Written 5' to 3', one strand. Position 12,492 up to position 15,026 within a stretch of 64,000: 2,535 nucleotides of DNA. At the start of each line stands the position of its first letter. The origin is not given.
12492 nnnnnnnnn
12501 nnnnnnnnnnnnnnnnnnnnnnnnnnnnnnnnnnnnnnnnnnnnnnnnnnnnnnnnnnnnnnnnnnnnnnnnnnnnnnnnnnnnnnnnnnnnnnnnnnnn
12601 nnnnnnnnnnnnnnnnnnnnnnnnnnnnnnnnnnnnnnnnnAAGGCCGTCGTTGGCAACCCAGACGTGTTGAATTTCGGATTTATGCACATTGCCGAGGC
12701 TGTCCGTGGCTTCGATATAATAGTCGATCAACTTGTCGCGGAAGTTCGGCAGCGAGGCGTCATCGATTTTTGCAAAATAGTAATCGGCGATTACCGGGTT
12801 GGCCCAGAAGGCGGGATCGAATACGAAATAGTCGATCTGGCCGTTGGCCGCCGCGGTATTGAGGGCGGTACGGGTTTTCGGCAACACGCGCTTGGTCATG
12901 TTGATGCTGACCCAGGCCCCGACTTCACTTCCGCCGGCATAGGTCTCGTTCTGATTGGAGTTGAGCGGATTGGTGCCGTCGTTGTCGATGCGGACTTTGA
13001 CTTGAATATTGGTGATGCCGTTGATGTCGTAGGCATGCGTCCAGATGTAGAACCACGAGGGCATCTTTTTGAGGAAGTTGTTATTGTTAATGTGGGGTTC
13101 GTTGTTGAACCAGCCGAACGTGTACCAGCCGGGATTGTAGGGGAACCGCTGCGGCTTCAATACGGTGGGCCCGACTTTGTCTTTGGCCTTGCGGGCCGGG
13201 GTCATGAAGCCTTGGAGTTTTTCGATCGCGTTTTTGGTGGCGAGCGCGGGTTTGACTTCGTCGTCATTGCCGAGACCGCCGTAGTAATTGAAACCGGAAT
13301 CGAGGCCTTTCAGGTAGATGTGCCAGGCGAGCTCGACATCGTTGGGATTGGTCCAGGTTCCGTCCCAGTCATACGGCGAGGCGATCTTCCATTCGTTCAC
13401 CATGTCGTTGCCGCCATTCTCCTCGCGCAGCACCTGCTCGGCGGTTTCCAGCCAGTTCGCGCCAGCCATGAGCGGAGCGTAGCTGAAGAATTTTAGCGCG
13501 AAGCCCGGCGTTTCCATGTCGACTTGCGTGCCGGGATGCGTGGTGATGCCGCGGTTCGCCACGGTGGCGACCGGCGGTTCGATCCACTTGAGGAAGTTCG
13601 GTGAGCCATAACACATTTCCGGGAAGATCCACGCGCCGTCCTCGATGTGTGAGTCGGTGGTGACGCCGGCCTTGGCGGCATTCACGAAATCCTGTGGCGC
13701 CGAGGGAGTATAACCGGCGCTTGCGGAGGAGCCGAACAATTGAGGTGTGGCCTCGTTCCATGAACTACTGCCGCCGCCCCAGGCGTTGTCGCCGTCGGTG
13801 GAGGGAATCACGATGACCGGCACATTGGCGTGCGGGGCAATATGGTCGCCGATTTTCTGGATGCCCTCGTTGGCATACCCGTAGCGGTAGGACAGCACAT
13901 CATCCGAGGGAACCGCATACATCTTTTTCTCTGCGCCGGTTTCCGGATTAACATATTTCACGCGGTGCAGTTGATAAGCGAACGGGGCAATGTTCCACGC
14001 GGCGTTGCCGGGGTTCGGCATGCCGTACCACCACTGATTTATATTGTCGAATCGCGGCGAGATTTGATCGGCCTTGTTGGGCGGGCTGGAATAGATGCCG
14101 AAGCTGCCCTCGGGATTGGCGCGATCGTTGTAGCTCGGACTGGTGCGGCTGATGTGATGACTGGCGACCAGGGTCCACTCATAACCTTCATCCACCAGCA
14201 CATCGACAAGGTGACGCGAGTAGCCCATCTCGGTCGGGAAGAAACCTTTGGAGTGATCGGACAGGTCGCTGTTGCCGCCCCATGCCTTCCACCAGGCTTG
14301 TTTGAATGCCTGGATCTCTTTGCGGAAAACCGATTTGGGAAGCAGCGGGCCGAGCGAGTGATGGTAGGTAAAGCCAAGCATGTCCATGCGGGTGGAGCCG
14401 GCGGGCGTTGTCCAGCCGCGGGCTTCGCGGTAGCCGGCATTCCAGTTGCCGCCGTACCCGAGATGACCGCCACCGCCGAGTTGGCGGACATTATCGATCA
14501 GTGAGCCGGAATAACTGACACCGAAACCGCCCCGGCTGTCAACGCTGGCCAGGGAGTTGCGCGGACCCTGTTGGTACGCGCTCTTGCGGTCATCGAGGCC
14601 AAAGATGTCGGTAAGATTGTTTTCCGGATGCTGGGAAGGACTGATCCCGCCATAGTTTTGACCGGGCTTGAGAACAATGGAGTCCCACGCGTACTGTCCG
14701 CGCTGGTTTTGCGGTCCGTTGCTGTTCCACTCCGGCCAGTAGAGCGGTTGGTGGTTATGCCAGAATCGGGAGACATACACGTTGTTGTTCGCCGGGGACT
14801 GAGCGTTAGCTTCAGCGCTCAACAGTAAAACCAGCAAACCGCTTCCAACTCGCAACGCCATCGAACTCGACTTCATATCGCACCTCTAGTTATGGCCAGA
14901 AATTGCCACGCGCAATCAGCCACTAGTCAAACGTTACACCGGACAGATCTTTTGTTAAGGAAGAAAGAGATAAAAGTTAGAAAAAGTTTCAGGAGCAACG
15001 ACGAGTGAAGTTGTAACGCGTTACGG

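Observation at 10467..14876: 1469-aa secreted GH57-like enzyme with FN3 and long Asn/Thr/Ser-rich beta domains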

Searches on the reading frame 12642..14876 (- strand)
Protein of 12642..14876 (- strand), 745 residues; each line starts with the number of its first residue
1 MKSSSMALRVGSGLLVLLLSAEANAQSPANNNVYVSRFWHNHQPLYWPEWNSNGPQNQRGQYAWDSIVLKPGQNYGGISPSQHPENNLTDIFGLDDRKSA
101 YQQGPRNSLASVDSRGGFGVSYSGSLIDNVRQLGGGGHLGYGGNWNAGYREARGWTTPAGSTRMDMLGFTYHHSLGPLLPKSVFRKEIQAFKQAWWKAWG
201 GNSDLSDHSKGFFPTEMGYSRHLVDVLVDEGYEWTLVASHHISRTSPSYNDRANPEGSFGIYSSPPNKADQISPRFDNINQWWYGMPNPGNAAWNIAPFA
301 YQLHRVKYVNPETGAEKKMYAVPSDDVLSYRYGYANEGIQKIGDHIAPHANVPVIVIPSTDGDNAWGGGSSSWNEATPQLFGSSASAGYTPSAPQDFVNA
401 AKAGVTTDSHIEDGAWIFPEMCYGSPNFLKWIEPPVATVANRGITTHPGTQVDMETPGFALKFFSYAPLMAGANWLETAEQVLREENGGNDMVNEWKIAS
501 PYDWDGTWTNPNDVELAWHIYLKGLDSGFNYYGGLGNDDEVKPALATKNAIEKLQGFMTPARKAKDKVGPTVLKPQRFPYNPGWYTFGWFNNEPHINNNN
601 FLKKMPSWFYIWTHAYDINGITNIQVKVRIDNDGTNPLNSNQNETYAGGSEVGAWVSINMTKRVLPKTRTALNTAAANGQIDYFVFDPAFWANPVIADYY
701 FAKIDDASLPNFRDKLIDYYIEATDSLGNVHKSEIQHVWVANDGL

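Call 38: predict_structure(alignment_id=A2)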
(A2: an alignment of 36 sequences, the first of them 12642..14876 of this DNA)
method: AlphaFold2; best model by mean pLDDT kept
length: 745 residues; sequences in the alignment: 36
mean_pLDDT: 65.5   pTM: 0.75
mean pLDDT of the five models: 65.5, 64.5, 64.5, 61.1, 60.2
residues with pLDDT >= 90: 113; 70-90: 227; 50-70: 188; < 50: 217
segments of 3 or more residues with pLDDT < 50: 1-6, 11-13, 20-28, 42-104, 123-145, 255-262, 285-296, 326-335, 359-376, 414-435, 498-507, 527-539, 589-597, 678-682
pLDDT, mean of each block of 10 residues (from residue 1): 46 50 49 77 37 30 28 30 34 37 51 68 49 40 52 74 67 65 81 64 71 64 84 79 58 47 64 66 45 52 87 91 58 50 74 73 36 49 78 86 85 46 30 46 67 63 69 94 89 57 46 80 59 35 75 91 95 82 67 47 79 91 96 83 91 94 70 55 58 82 93 92 97 90 82
secondary structure, 60 per line:
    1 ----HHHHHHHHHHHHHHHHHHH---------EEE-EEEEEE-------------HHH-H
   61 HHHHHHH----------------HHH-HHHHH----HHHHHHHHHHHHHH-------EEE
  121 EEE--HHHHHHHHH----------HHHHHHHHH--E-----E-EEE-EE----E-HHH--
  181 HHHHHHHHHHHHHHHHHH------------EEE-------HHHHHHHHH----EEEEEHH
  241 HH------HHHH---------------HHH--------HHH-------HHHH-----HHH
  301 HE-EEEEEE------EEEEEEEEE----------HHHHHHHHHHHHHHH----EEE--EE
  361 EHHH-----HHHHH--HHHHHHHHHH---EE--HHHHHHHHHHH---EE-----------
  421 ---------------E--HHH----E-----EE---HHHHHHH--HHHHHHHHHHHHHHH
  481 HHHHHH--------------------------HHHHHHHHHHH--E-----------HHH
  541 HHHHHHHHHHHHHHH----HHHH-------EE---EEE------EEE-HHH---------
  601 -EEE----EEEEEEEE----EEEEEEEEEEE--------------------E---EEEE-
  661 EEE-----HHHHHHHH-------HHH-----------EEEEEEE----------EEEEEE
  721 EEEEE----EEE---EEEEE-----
elements in order (helices of 4 or more, strands of 3 or more residues): H5-23 E33-35 E37-42 H60-67 H88-92 H97-110 E118-123 H126-134 H145-153 E164-166 H181-198 E211-213 H221-229 E234-238 H239-242 H249-252 H289-292 H298-301 E304-309 E316-324 H335-349 E354-356 E359-361 H370-374 H377-386 H394-404 H457-463 H466-486 H513-523 H538-555 H560-563 E576-578 E585-587 E602-604 E609-616 E621-631 E656-659 E661-663 H669-676 E698-704 E715-725 E730-732 E736-740

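Call 63: find_related_loci(query=A2, collection=genome_contigs, flank=6000)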
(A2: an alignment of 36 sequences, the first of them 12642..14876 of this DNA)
Query A2 (745 aa) in genome_contigs; peptide patterns used: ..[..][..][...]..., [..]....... (x = any residue, [..] = any of these).
239 stretches matched a pattern; 204 encode a relative of the query (tblastn E <= 1e-3); the best 80 are kept; 80 distinct loci.
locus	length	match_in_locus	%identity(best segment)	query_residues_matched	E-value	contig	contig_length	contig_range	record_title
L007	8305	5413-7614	92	14-745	0e+0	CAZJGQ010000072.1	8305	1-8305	MAG TPA_asm: uncultured Chthoniobacter sp. isolate SRP319275_co3_148 genome assembly, contig: NODE_8621_length_8305_cov_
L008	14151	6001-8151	91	30-744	0e+0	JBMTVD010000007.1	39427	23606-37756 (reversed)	MAG: Chthoniobacterales bacterium isolate LKB_V8_S20_100percent_par_LKB_V8_S20_metabat.78_sub NODE_384_length_39427_cov_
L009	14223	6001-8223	85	3-745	0e+0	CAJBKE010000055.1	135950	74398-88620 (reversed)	MAG: uncultured Verrucomicrobia bacterium isolate Loc090907-1m_bin-436 genome assembly, contig: bin-436:55/70, whole gen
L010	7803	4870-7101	86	1-745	0e+0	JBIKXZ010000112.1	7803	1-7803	MAG: Chthoniobacterales bacterium isolate ME2015-10-06_3300042338_group6_bin30 Rohwer_bin2570_scaffold_4423_c1, whole ge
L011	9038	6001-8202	86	9-744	0e+0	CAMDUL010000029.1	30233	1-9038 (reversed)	MAG: Chthoniobacter flavus isolate MiE-14oct19-33 genome assembly, contig: MiE-14oct19-C1702, whole genome shotgun seque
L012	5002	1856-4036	79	10-740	0e+0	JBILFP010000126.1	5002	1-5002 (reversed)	MAG: Candidatus Methylacidiphilales bacterium isolate ME2016-08-30_3300044843_group7_bin116 Rohwer_bin2631_scaffold_2007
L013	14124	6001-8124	80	29-740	0e+0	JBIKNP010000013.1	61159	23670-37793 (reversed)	MAG: Candidatus Methylacidiphilales bacterium isolate ME2014-10-05_3300035664_group5_bin48 Rohwer_bin2627_scaffold_6_c1,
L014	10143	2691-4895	79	1-744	0e+0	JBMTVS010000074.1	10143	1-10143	MAG: Kiritimatiellia bacterium isolate LKB_V8_S20_100percent_par_LKB_V8_S20_metabat.121 NODE_4925_length_10143_cov_5.455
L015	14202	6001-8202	77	14-745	0e+0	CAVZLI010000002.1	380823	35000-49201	MAG: uncultured Verrucomicrobiae bacterium isolate MFD03804.bin.2.131 genome assembly, contig: contig_20147, whole genom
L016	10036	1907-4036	77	26-740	0e+0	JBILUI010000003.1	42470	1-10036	MAG: Chthoniobacterales bacterium isolate ME2018-08-06_3300044608_group8_bin154 Rohwer_bin2572_scaffold_706_c1, whole ge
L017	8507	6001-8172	74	10-740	0e+0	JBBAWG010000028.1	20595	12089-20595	MAG: Candidatus Methylacidiphilales bacterium isolate EUL_343 ctg28-EUL_343, whole genome shotgun sequence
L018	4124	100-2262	74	14-742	0e+0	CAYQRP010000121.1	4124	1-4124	MAG TPA_asm: uncultured Luteolibacter sp. isolate SRP278252_co3_305 genome assembly, contig: NODE_49145_length_4124_cov_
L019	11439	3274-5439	77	13-740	0e+0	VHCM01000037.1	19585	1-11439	MAG: Verrucomicrobia bacterium isolate M_surface_10_m2_023 M_surface_10_m2_023_Ga0194123_10003301, whole genome shotgun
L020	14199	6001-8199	73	6-740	0e+0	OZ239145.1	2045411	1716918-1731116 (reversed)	Candidatus Methylacidiphilaceae bacterium isolate MiH-22 genome assembly, chromosome: MiH-22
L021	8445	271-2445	74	9-742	0e+0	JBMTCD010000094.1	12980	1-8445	MAG: Luteolibacter sp. isolate LKB_V4_S16_100percent_par_LKB_V4_S16_metabat.76 NODE_4048_length_12980_cov_7.585300, whol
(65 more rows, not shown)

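Call 93: search_protein_representatives(protein=window:12642-14876:-)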
Query: 745 residues. Proteins with E-value up to 0.001 (for the whole library): 484; up to 1e-10: 320; up to 1e-30: 151. The best 150 are listed.
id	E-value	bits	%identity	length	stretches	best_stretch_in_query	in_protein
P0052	0.0e+00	1385.6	82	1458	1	23-745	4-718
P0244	0.0e+00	1221.8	75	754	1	29-741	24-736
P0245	0.0e+00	1127.6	69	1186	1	17-744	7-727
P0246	0.0e+00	1062.9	68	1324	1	29-744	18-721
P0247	0.0e+00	1052.3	66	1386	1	28-744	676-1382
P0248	0.0e+00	1021.6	63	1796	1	10-744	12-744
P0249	8.7e-262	888.0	61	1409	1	10-745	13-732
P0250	5.0e-248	842.5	59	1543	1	24-744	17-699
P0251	4.1e-247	839.4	74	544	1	21-532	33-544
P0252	5.4e-177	607.5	47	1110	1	5-744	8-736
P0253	9.6e-162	557.1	46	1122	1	17-741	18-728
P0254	1.2e-145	503.9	59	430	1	204-633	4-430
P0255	1.4e-145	503.6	43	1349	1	29-744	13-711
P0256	6.2e-145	501.5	84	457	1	23-279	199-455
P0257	1.2e-141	490.6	42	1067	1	34-744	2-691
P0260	2.9e-138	479.4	43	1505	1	15-744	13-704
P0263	1.8e-129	450.4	42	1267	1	26-742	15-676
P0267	7.3e-125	435.1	42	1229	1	30-741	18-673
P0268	5.0e-122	425.7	41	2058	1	24-742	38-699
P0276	4.2e-115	402.8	41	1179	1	31-741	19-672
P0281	4.0e-111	389.7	40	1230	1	32-743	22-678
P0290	7.3e-103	362.3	39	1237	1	32-742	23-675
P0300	1.9e-89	318.0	35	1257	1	27-741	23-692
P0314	3.6e-66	241.0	37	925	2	68-435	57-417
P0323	3.7e-56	207.9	31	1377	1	32-741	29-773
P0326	4.3e-53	197.7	36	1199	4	97-437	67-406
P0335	2.3e-50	188.7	36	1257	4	95-432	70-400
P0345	2.4e-47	178.7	37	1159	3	29-432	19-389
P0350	7.8e-46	173.7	35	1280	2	21-436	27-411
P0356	8.0e-43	163.8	35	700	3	97-437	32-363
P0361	5.4e-40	154.4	34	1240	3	14-435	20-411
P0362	6.6e-40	154.1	35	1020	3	26-435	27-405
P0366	4.6e-39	151.3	35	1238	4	75-436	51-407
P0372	2.5e-37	145.6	32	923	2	18-435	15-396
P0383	9.2e-35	137.1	35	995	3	96-436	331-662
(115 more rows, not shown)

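Call 94: list_cluster_members(proteins=[P0252, P0255, P0260, P0263, P0267, P0268, P0276, P0281, P0290, P0300])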
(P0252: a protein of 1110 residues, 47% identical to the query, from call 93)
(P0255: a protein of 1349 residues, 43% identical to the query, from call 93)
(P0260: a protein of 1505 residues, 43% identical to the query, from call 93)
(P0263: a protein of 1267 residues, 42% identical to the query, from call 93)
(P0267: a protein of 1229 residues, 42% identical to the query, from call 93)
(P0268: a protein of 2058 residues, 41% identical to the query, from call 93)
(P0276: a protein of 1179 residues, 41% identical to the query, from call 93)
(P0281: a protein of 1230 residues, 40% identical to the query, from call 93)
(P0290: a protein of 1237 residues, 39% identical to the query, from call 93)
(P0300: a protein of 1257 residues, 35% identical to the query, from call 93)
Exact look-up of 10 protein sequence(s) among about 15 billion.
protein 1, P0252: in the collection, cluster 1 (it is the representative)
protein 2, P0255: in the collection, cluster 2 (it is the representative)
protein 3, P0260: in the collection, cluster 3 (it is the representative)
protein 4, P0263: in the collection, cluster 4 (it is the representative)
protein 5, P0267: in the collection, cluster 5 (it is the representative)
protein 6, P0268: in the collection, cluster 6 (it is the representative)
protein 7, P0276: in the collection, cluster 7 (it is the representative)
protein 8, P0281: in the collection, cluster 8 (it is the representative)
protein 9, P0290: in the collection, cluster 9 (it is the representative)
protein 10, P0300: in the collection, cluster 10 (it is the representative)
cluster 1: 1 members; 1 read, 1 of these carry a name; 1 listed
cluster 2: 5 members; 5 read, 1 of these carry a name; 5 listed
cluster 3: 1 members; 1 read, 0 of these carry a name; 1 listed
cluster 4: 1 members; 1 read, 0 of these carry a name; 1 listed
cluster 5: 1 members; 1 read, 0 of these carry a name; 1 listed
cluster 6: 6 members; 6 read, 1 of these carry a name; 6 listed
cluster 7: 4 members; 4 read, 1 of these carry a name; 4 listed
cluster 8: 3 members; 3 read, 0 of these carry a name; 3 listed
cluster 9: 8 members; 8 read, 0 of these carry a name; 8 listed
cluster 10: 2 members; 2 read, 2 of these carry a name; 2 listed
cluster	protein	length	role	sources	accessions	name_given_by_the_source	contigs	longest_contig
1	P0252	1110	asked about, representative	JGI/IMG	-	hypothetical protein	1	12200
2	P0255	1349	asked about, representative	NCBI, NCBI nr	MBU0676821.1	MAG: hypothetical protein KJ626_01785 [Verrucomicrobia bacterium] | hypothetical protein [Verrucomicrobiota bacterium]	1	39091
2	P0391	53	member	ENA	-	-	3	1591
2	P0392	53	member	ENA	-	-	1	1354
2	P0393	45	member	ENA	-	-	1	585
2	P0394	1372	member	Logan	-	-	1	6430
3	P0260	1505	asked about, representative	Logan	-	-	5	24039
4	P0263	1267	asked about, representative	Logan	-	-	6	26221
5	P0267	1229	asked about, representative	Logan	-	-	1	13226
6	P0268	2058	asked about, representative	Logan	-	-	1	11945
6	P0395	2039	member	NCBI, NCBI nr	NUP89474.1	MAG: hypothetical protein HUU25_06590 [Candidatus Sumerlaeia bacterium] | hypothetical protein [Candidatus Sumerlaeia bacterium]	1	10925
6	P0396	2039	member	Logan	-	-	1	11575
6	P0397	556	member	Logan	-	-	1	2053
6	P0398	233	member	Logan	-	-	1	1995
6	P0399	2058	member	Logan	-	-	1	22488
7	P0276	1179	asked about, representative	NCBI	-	-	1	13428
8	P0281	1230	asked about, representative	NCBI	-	-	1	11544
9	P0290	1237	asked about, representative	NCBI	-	-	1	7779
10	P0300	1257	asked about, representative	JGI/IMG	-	hypothetical protein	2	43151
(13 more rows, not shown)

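Call 95: search_dna_similar(query=window:12642-14789:-, collection=plasmids, mode=protein, max_evalue=0.001, max_rows=20)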
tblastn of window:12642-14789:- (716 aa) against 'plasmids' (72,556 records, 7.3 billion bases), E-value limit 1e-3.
Records with a match: 1; places in all: 1; records where one place covers at least 80% of the query: 0.
Best place of each record, by identity: <60% 1.
By first word of the organism name: Candidatus 1.
By predicted mobility (MOB-suite, as given by PLSDB): non-mobilizable 1.
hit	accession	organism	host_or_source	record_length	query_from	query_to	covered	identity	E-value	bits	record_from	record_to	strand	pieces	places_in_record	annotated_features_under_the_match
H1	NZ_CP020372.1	Candidatus Thiodictyon syntrophicum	meromictic lake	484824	88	637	77%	22.7%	1e-12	79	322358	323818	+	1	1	glycosyl hydrolase family 57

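Call 96: get_annotated_region(hit=H1, flank=1500)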
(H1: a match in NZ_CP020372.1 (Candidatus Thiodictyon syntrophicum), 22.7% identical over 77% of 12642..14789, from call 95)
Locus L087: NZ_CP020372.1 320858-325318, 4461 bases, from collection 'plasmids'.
description: Candidatus Thiodictyon syntrophicum strain Cad16T plasmid pTs485, complete sequence
organism: Candidatus Thiodictyon syntrophicum (NCBI taxid 1166950)
taxonomy: Bacteria; Pseudomonadota; Gammaproteobacteria; Chromatiales; Chromatiaceae; Thiodictyon; Candidatus Thiodictyon syntrophicum
host: -; source: meromictic lake; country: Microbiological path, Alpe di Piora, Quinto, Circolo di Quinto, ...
typing (MOB-suite, as given by PLSDB): non-mobilizable
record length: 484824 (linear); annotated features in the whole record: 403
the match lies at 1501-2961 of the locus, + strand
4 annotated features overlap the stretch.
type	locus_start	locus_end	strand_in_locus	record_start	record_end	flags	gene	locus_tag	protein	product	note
CDS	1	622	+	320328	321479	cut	pqqE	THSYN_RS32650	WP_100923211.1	pyrroloquinoline quinone biosynthesis protein PqqE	GO:0018149 - peptide cross-linking [Evidence IEA]; GO:0018189 - pyrroloquinoline quinone biosynthetic process [Evidence ...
CDS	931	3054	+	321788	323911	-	-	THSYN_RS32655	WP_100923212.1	glycosyl hydrolase family 57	-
CDS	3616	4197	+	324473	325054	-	-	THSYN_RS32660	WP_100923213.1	hypothetical protein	-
CDS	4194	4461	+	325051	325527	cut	-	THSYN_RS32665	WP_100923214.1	hypothetical protein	-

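Call 97: search_protein_families(library=pfam, proteins=[L087:931-3051:+, P0252, P0263, P0300, P0323, P0335], max_evalue=0.01)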
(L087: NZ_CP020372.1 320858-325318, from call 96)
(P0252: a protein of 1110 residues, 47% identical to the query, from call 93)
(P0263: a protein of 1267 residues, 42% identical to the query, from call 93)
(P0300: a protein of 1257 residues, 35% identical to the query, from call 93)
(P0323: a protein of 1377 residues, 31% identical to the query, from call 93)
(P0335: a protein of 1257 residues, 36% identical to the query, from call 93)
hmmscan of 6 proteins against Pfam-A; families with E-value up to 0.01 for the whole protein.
L087:931-3051:+ (707 aa): 1 family
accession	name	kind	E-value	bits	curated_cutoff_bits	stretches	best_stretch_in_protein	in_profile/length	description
PF03065.20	Glyco_hydro_57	-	1e-12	48.5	21.2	1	142-312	5-176/291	Glycosyl hydrolase family 57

P0252 (1110 aa): 3 families
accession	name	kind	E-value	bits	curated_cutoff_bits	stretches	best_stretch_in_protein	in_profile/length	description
PF03065.20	Glyco_hydro_57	-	7.1e-10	39.1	21.2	1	130-256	71-174/291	Glycosyl hydrolase family 57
PF03423.18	CBM_25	-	1.8e-05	25.5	27.3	1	756-841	2-83/106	Carbohydrate binding domain (family 25)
PF16760.10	CBM53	-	0.00024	21.7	27.6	1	760-820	1-57/57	Starch/carbohydrate-binding module (family 53)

P0263 (1267 aa): 4 families
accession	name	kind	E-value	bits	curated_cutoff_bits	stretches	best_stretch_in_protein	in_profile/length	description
PF03065.20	Glyco_hydro_57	-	3.1e-13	50.1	21.2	1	153-243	102-174/291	Glycosyl hydrolase family 57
PF23166.1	Ig_N_CWD1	-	3e-11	44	27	1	702-803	24-120/121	Alpha-glucan water dikinase 1 Ig-like N-terminal domain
PF18962.6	Por_Secre_tail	-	1.3e-10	41.9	27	1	1198-1265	1-74/75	Secretion system C-terminal sorting domain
PF00041.27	fn3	-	0.0043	17.7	25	1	1082-1137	2-53/84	Fibronectin type III domain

P0300 (1257 aa): 6 families
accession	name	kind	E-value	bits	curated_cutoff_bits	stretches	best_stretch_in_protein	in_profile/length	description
PF00041.27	fn3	-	1.8e-11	44.5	25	2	903-975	2-79/84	Fibronectin type III domain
PF03423.18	CBM_25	-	1.4e-06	29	27.3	1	720-817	2-95/106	Carbohydrate binding domain (family 25)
PF16760.10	CBM53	-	5e-06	27.1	27.6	1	725-782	2-57/57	Starch/carbohydrate-binding module (family 53)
PF03065.20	Glyco_hydro_57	-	1.3e-05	25.1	21.2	1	34-235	3-174/291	Glycosyl hydrolase family 57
PF09294.16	Interfer-bind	-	0.0043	17.7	21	0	861-892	70-103/104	Interferon-alpha/beta receptor, fibronectin type III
PF25059.1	FN3_DSCAM-DSCAML_C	-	0.0078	17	39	0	862-900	51-89/89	DSCAM/DSCAML C-terminal Fn3-like domain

P0323 (1377 aa): 10 families
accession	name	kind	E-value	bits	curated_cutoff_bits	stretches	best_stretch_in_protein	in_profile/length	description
PF01839.29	FG-GAP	-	6.1e-31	106.2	22.1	4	1177-1207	3-36/37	FG-GAP repeat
PF13517.12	FG-GAP_3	-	2.6e-26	92.4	26.9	4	1134-1195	1-61/61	FG-GAP-like repeat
PF03423.18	CBM_25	-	1.6e-18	67.4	27.3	1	899-996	6-106/106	Carbohydrate binding domain (family 25)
PF18911.6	PKD_4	-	1.9e-10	41.1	27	1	993-1071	1-83/85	PKD domain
PF12256.14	TcdB_toxin_midN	-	5.9e-10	39.2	24.8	0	1082-1113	31-60/181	Insecticide toxin TcdB middle/N-terminal region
PF00801.26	PKD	-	1.6e-07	31.7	23.5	1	1000-1067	4-75/80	PKD domain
PF22352.2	K319L-like_PKD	-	4e-07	30.4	27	1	1010-1073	11-84/84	K319L-like, PKD domain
PF20037.4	DUF6440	-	9e-05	22.6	26.5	0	1242-1261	18-37/53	Family of unknown function (DUF6440)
PF03065.20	Glyco_hydro_57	-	0.00039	20.3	21.2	1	164-258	92-180/291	Glycosyl hydrolase family 57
PF10794.15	DUF2606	-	0.0093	16.2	25.4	0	1138-1176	89-126/134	Protein of unknown function (DUF2606)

P0335 (1257 aa): 1 family
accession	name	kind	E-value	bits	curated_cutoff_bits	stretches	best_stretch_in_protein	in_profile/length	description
PF03065.20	Glyco_hydro_57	-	2.3e-14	53.8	21.2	1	95-211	73-177/291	Glycosyl hydrolase family 57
